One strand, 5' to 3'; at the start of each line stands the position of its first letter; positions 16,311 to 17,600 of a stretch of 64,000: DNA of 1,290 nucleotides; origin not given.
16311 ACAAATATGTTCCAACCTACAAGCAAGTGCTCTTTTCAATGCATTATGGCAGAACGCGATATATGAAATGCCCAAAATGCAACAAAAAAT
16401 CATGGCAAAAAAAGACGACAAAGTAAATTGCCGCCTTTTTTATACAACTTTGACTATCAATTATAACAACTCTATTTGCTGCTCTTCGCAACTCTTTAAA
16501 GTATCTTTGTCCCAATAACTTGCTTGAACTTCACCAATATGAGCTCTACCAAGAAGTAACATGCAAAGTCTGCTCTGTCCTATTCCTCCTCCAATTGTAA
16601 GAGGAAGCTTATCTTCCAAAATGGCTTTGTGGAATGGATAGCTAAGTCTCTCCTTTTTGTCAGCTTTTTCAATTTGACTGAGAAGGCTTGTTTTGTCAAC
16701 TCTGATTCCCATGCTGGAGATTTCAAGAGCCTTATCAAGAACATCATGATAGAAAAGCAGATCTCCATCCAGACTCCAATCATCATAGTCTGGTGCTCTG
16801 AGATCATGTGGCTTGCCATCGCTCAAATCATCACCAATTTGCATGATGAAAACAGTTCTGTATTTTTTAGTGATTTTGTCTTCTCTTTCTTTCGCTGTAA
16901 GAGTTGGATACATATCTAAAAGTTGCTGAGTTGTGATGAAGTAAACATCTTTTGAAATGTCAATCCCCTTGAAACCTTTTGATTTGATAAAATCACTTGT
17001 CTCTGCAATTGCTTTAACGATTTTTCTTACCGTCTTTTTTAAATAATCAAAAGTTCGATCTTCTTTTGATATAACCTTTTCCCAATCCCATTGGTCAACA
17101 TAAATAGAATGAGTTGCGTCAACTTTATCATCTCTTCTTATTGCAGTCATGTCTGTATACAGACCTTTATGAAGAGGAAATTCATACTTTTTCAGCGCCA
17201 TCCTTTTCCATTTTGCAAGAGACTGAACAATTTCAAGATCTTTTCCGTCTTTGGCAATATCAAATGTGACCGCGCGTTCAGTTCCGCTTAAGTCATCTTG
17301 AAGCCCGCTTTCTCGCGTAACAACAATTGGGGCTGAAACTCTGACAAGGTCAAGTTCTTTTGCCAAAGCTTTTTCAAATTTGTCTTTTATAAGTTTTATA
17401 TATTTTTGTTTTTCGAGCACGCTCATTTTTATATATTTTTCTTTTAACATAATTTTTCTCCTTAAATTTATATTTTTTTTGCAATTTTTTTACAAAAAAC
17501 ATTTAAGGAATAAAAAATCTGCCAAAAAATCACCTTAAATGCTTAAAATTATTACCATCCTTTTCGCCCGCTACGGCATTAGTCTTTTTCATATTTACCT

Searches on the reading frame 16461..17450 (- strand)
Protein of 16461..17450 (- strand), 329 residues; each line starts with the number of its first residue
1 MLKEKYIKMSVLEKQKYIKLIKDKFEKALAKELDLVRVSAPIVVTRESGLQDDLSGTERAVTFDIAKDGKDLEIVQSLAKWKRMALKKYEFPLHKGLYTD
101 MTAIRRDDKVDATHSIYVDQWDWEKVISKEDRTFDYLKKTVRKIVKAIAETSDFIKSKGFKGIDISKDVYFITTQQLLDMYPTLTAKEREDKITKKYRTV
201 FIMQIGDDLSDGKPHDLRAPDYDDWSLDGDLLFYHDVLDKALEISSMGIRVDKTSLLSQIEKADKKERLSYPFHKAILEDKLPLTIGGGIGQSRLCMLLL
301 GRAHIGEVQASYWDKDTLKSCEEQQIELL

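Call 6: search_protein_families(library=ncbifam, proteins=[window:16461-17450:-])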
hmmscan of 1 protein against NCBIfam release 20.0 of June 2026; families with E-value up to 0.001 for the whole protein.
window:16461-17450:- (329 aa): 1 family
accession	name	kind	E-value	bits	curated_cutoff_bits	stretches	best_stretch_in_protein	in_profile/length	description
TIGR00669.1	asnA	equivalog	6.1e-99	331.4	292.8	1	8-321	2-326/330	aspartate--ammonia ligase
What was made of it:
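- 16461..17450 (-): asnA, aspartate--ammonia ligase. This is the regulated gene. TIGR00669 equivalog, 331 bits against a cut-off of 293 (call 6).
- Checked: asnA: 17450-16461, confirmed as a TIGR00669 equivalog (331 bits against a cut-off of 293, call 6).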

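Call 7: find_related_loci(query=window:16461-17450:-, collection=genome_contigs, flank=2500)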
Query window:16461-17450:- (329 aa) in genome_contigs; peptide patterns used: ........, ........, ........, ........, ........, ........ (x = any residue, [..] = any of these).
600 stretches matched a pattern (row limit reached: there are more); 600 encode a relative of the query (tblastn E <= 1e-3); the best 80 are kept; 80 distinct loci.
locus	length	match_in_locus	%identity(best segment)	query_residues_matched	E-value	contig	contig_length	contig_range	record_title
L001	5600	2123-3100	73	1-327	1e-161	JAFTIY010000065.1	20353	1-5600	MAG: Clostridia bacterium isolate RGIG3861 Roe_deer_Cecum-1__c427740, whole genome shotgun sequence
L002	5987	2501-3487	75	1-329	2e-170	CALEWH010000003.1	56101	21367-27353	MAG TPA_asm: uncultured Clostridia bacterium isolate ERR906885_bin.24_CONCOCT_v1.1_MAG genome assembly, contig: ERZ10243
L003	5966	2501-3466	60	9-329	2e-133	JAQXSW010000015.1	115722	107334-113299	MAG: Oscillospiraceae bacterium isolate SUG1493 k141_217020, whole genome shotgun sequence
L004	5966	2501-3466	60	8-329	1e-129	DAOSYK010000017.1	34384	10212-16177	MAG TPA_asm: Clostridia bacterium isolate AMR_MDS_2087 NODE_1036_length_34384_cov_6.550934, whole genome shotgun sequenc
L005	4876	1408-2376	59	8-329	9e-128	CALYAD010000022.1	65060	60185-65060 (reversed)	MAG: uncultured Clostridia bacterium isolate E10__bin215 genome assembly, contig: E10__k127_2859306, whole genome shotgu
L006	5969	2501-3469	59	8-329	8e-127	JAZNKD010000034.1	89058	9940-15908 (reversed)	MAG: Eubacteriales bacterium isolate T1900044677_TS20190143.MAGScoT_cleanbin_000011 SGB_1646_k141_1081094, whole genome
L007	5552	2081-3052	60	8-329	3e-126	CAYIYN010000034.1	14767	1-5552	MAG TPA_asm: uncultured Bacteroidaceae bacterium isolate ERP122455_co1_40 genome assembly, contig: NODE_850_length_14767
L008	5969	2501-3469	59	8-329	2e-125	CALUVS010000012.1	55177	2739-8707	MAG: uncultured Traorella sp. isolate BRZ_MB__bin103 genome assembly, contig: BRZ_MB__NODE_896_length_55177_cov_7.393739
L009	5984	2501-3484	59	3-329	2e-125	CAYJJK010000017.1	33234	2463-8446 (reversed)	MAG TPA_asm: uncultured Oscillospiraceae bacterium isolate ERP123703_co3_144 genome assembly, contig: NODE_1395_length_3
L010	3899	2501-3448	58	15-329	1e-125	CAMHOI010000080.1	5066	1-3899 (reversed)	MAG: uncultured Clostridia bacterium isolate SRR11784281_bin.79_metaWRAP_v1.3_MAG genome assembly, contig: ERZ12203356.3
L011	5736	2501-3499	58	1-329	1e-124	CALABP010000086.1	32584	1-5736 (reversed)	MAG TPA_asm: uncultured Clostridia bacterium isolate SRR1747024_bin.106_CONCOCT_v1.1_MAG genome assembly, contig: ERZ808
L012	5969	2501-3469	57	8-329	2e-124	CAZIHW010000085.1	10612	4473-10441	MAG TPA_asm: uncultured Eubacteriales bacterium isolate SRP330255_co2_63 genome assembly, contig: k141_4193696, whole ge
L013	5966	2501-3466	58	9-329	3e-124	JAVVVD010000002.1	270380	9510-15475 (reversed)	MAG: Clostridia bacterium isolate CGS10Y2-bin70 NODE_2_length_270380_cov_25.301436, whole genome shotgun sequence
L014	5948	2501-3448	58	15-329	2e-123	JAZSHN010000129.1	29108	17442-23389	MAG: Eubacteriales bacterium isolate T1900044574_TS20190040.MAGScoT_cleanbin_000069 SGB_482_k141_1867069, whole genome s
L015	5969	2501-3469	55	8-329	3e-123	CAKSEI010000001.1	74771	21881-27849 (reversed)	MAG: uncultured Eubacteriales bacterium isolate REFINED_METABAT215_TOP10_CONTIGS_1500_ASSEMBLY_K77_MERGED__Hadza_MoBio_h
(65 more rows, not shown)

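Call 14: find_related_loci(query=window:16461-17450:-, collection=metagenome_contigs, flank=1500)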
Query window:16461-17450:- (329 aa) in metagenome_contigs; peptide patterns used: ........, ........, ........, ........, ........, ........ (x = any residue, [..] = any of these).
600 stretches matched a pattern (row limit reached: there are more); 595 encode a relative of the query (tblastn E <= 1e-3); the best 80 are kept; 80 distinct loci.
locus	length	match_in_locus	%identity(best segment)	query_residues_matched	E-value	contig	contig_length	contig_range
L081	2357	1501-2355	80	1-285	2e-155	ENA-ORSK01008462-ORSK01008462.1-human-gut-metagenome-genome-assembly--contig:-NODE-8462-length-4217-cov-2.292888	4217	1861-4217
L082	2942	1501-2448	62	15-329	1e-136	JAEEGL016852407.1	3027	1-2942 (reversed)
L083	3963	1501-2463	59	9-329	5e-129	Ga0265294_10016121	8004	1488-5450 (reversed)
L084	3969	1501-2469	57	8-329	1e-127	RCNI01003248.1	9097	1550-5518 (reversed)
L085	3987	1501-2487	58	1-326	9e-128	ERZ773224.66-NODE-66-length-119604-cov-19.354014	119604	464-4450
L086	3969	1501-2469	58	9-329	1e-126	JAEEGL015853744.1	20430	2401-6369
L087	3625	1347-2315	59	8-329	1e-127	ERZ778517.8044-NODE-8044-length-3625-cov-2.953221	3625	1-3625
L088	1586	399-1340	61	18-329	2e-134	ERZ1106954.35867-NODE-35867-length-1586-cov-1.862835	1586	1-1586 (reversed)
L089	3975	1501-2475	56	6-329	3e-123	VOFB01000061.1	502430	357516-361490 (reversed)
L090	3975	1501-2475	58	6-329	2e-123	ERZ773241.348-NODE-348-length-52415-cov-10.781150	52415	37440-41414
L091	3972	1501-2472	58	8-329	6e-123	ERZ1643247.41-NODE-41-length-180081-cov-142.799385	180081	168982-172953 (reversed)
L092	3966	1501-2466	59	9-329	7e-123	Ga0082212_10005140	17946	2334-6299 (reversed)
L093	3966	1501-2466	59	9-329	2e-122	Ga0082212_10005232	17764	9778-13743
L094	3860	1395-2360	56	9-329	8e-123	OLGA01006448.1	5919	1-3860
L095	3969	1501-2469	57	8-329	1e-121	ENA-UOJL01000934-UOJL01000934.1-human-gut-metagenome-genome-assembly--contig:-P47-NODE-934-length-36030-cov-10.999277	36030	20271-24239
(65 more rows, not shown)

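Call 17: find_homologous_proteins(query=window:16461-17450:-, max_evalue=1e-100)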
Query window:16461-17450:- (329 aa): 7206 proteins with E <= 1e-100 among 8000 candidates; the best 120 are listed.
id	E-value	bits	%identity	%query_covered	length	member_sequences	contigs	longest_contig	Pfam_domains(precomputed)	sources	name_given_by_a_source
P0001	8.9e-211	717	100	100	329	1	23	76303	PF03590.21,PF00152.26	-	-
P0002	1.2e-210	716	100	100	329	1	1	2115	PF03590.21,PF00152.26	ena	-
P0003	1.7e-210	716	100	100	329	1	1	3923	PF03590.21,PF00152.26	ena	-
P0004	1.7e-210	716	100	100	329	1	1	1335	PF03590.21,PF00152.26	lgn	-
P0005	3.4e-210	715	100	100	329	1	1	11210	PF03590.21,PF00152.26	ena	-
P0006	3.6e-210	715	100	100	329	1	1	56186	PF03590.21,PF00152.26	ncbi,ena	-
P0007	3.6e-210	715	100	100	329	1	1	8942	PF03590.21,PF00152.26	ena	-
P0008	3.6e-210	715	100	100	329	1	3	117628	PF03590.21,PF00152.26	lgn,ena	-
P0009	4.0e-210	715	100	100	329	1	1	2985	PF03590.21,PF00152.26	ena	-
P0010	5.4e-210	714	100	100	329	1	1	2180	PF03590.21,PF00152.26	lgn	-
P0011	6.8e-210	714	99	100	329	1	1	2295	PF03590.21,PF00152.26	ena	-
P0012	7.0e-210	714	99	100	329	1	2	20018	PF03590.21,PF00152.26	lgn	-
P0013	9.4e-210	713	99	100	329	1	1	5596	PF03590.21,PF00152.26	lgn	-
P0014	1.1e-209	713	99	100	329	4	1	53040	PF03590.21,PF00152.26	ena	-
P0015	1.1e-209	713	99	100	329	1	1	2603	PF03590.21,PF00152.26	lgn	-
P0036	1.3e-174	598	81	100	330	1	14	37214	PF03590.21,PF00152.26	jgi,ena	-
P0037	1.4e-173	595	81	100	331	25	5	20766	PF03590.21,PF00152.26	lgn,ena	-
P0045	1.0e-170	585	79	100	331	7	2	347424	PF03590.21,PF00152.26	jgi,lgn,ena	-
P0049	4.3e-170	583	79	100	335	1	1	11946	PF03590.21,PF00152.26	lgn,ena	-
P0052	1.4e-169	582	79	100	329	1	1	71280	PF03590.21,PF00152.26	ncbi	-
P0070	4.2e-168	577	79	100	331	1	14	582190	PF03590.21,PF00152.26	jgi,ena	-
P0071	6.5e-168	576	79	99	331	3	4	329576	PF03590.21,PF00152.26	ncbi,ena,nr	ncbi:MAG: aspartate--ammonia ligase [Clostridia bacterium]|nr:aspartate--ammonia ligase [Clostridia 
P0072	9.1e-168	576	80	99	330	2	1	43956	PF03590.21,PF00152.26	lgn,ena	-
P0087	5.5e-167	573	77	100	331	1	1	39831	PF03590.21,PF00152.26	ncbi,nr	ncbi:MAG: aspartate--ammonia ligase [Clostridia bacterium]|nr:aspartate--ammonia ligase [Clostridia 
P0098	1.7e-166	571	77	100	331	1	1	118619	PF03590.21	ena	-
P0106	3.5e-166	570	78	100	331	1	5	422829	PF03590.21,PF00152.26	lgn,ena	-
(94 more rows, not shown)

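Call 19: find_encoding_contigs(protein=P0036, flank=1500, max_places=2)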
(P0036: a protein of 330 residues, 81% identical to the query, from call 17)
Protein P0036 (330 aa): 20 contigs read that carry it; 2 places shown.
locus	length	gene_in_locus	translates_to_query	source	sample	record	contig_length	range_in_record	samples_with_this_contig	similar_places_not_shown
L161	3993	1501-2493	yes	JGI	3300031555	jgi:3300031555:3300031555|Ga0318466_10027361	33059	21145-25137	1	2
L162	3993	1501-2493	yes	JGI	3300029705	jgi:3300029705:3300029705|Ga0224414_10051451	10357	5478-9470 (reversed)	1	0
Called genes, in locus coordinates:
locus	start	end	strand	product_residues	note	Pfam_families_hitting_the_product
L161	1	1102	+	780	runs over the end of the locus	PF09364:XFP_N, PF03894:XFP, PF09363:XFP_C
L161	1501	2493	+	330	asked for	PF03590:AsnA, PF00152:tRNA-synt_2 (weak)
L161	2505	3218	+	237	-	-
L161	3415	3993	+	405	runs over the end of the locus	PF00579:tRNA-synt_1b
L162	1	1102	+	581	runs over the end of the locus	PF09364:XFP_N, PF03894:XFP, PF09363:XFP_C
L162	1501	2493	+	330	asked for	PF03590:AsnA, PF00152:tRNA-synt_2 (weak)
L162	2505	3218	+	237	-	-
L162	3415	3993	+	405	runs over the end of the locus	PF00579:tRNA-synt_1b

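Call 20: find_encoding_contigs(protein=P0037, flank=1500, max_places=2)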
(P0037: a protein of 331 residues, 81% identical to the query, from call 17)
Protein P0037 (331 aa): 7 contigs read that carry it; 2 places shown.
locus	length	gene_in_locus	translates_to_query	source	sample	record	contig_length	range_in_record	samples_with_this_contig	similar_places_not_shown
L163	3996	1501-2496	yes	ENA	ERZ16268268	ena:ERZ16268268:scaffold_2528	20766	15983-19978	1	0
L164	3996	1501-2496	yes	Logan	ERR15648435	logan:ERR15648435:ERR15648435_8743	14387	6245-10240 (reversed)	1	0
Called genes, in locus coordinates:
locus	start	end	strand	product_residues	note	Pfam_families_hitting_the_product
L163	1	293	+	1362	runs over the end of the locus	PF00082:Peptidase_S8, PF13287:Fn3_assoc, PF13290:CHB_HEX_C_1, PF13306:LRR_5, PF09479:Flg_new, PF18998:Flg_new_2 (faint), PF09479:Flg_new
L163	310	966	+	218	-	PF00657:Lipase_GDSL, PF13472:Lipase_GDSL_2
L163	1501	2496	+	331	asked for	PF00152:tRNA-synt_2, PF03590:AsnA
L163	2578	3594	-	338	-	PF00892:EamA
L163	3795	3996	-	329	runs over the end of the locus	?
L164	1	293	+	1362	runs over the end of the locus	PF00082:Peptidase_S8, PF13287:Fn3_assoc, PF13290:CHB_HEX_C_1, PF13306:LRR_5, PF09479:Flg_new, PF18998:Flg_new_2 (faint), PF09479:Flg_new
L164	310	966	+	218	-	PF00657:Lipase_GDSL, PF13472:Lipase_GDSL_2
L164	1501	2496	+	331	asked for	PF00152:tRNA-synt_2, PF03590:AsnA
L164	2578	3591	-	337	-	PF00892:EamA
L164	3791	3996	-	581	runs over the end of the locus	PF13676:TIR_2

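Call 21: find_encoding_contigs(protein=P0045, flank=1500, max_places=2)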
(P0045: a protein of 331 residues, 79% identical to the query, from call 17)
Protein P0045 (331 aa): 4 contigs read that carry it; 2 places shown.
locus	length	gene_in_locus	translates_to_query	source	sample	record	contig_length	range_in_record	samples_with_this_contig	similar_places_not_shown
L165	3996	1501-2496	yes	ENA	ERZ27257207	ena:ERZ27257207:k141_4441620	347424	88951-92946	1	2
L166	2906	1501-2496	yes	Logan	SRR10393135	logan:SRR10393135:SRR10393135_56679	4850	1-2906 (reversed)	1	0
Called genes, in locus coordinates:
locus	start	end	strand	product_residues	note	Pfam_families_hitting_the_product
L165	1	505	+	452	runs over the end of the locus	-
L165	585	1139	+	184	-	-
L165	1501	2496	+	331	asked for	PF00152:tRNA-synt_2, PF03590:AsnA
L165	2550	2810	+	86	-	-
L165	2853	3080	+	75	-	-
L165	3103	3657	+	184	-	PF01725:Ham1p_like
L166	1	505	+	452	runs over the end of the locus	-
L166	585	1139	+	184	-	-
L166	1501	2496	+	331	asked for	PF00152:tRNA-synt_2, PF03590:AsnA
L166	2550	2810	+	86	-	-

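Call 22: find_encoding_contigs(protein=P0049, flank=1500, max_places=2)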
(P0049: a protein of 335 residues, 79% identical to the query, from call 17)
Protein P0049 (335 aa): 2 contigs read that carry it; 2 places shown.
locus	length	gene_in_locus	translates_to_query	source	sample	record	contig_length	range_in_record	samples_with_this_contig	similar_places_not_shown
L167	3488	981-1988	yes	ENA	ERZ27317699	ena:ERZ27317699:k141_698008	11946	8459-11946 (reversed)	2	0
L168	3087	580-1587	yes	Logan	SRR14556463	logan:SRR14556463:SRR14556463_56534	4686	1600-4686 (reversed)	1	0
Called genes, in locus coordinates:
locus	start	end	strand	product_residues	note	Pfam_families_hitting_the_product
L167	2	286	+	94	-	?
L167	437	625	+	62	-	-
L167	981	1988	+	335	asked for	PF00152:tRNA-synt_2, PF03590:AsnA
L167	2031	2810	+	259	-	-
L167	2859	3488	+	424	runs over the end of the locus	PF00275:EPSP_synthase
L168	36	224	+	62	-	-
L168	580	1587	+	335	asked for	PF00152:tRNA-synt_2, PF03590:AsnA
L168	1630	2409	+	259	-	-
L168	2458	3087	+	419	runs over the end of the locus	PF00275:EPSP_synthase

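Call 23: find_encoding_contigs(protein=P0052, flank=1500, max_places=2)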
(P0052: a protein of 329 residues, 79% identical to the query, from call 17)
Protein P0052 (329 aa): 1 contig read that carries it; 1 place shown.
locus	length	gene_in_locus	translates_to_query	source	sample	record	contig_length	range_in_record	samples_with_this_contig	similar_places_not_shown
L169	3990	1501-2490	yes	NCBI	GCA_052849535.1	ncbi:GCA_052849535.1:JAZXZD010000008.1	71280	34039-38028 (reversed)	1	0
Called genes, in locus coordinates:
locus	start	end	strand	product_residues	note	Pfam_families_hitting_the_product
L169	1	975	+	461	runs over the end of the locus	PF01336:tRNA_anti-codon, PF00152:tRNA-synt_2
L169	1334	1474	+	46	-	-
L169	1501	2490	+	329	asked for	PF03590:AsnA, PF00152:tRNA-synt_2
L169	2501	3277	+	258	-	-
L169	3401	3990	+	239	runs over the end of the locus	PF14386:DUF4417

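Call 24: find_encoding_contigs(protein=P0070, flank=1500, max_places=2)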
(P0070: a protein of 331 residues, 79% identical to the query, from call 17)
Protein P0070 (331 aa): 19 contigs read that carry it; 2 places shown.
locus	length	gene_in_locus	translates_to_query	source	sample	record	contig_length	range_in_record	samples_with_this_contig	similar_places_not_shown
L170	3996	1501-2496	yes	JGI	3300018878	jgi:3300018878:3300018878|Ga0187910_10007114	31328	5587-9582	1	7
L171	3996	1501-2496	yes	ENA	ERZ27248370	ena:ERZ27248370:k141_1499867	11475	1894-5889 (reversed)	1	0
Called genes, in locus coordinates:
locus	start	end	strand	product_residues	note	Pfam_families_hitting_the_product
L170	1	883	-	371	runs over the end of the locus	PF03572:Peptidase_S41 (faint)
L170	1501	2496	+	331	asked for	PF03590:AsnA, PF00152:tRNA-synt_2 (weak)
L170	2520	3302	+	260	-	-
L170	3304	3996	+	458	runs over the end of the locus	PF01336:tRNA_anti-codon, PF00152:tRNA-synt_2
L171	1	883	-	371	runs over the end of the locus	PF03572:Peptidase_S41 (faint)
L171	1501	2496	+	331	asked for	PF03590:AsnA, PF00152:tRNA-synt_2 (weak)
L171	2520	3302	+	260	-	-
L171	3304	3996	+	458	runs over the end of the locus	PF01336:tRNA_anti-codon, PF00152:tRNA-synt_2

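Call 25: find_encoding_contigs(protein=P0071, flank=1500, max_places=2)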
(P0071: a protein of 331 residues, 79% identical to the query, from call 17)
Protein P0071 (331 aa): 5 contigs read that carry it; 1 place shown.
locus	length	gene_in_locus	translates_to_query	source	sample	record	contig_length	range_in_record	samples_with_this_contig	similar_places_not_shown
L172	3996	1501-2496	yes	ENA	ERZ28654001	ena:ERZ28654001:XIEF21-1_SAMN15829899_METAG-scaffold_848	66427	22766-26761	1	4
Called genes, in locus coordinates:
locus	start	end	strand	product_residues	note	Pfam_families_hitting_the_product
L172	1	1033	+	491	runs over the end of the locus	PF04932:Wzy_C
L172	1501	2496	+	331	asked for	PF00152:tRNA-synt_2, PF03590:AsnA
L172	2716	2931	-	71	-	PF04070:DUF378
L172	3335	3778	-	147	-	PF00583:Acetyltransf_1, PF13673:Acetyltransf_10, PF13508:Acetyltransf_7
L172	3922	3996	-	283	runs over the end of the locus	PF00892:EamA, PF06800:Sugar_transport (weak), PF00892:EamA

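Call 26: find_encoding_contigs(protein=P0087, flank=1500, max_places=2)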
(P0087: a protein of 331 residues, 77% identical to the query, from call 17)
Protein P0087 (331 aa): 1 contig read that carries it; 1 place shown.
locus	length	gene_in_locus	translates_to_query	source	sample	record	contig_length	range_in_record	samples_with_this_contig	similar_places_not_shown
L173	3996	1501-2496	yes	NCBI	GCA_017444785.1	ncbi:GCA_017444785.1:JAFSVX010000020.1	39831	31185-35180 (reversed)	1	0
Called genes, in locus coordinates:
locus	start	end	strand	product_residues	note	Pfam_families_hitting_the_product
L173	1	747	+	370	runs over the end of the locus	PF01545:Cation_efflux, PF16916:ZT_dimer (weak)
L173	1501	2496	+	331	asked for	PF03590:AsnA, PF00152:tRNA-synt_2 (weak)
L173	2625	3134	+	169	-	PF03358:FMN_red (weak), PF12682:Flavodoxin_4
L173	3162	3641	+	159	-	PF00255:GSHPx, PF00578:AhpC-TSA (weak)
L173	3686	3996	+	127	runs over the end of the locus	PF04237:YjbR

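Call 27: find_encoding_contigs(protein=P0098, flank=1500, max_places=2)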
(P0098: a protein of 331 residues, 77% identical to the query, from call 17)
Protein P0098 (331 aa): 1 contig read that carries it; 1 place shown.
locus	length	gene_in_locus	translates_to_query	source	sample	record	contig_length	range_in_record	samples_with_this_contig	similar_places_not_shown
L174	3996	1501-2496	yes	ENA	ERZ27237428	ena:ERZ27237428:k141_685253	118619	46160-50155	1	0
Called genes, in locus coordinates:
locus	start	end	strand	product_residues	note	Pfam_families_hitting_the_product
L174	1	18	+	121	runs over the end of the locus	-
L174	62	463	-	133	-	-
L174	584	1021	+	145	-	PF00383:dCMP_cyt_deam_1 (faint)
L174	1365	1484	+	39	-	-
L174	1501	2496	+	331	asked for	PF03590:AsnA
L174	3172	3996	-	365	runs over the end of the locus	-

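Call 28: find_encoding_contigs(protein=P0106, flank=1500, max_places=2)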
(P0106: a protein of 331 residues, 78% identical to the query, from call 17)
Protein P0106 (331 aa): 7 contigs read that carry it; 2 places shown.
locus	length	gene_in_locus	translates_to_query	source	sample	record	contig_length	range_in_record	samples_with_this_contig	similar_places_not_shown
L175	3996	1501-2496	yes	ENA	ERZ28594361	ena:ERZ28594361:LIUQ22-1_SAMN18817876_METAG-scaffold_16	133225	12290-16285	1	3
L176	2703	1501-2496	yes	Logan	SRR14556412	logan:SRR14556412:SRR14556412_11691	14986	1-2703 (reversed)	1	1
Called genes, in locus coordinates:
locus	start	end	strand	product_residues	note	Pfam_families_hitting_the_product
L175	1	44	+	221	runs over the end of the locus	-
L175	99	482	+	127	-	-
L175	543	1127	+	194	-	-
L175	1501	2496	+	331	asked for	PF03590:AsnA, PF00152:tRNA-synt_2 (weak)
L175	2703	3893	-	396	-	-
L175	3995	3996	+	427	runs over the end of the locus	PF00275:EPSP_synthase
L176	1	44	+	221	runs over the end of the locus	-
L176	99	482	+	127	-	-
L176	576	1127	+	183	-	-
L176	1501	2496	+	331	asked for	PF03590:AsnA, PF00152:tRNA-synt_2 (weak)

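Call 29: find_encoding_contigs(protein=P0072, flank=1500, max_places=2)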
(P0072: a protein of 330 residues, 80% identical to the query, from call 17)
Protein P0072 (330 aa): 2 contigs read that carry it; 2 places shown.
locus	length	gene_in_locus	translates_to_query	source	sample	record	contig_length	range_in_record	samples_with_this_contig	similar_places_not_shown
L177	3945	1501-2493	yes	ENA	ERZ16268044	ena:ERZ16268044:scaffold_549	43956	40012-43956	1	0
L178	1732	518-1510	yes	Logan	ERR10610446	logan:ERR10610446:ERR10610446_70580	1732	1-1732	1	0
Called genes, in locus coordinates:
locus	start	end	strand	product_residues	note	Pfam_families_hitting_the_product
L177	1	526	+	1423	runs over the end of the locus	PF00082:Peptidase_S8, PF13287:Fn3_assoc, PF13290:CHB_HEX_C_1, PF13306:LRR_5, PF09479:Flg_new, PF18998:Flg_new_2 (faint), PF09479:Flg_new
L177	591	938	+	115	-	-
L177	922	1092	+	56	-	-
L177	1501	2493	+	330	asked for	PF00152:tRNA-synt_2, PF03590:AsnA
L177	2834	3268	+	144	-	PF12802:MarR_2 (weak), PF13412:HTH_24 (weak)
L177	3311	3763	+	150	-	PF18050:Cyclophil_like2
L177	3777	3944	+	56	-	?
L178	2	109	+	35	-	?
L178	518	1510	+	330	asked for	PF00152:tRNA-synt_2, PF03590:AsnA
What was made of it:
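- No candidate regulator gene is linked to the locus across different genomic contexts (calls 19-29).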
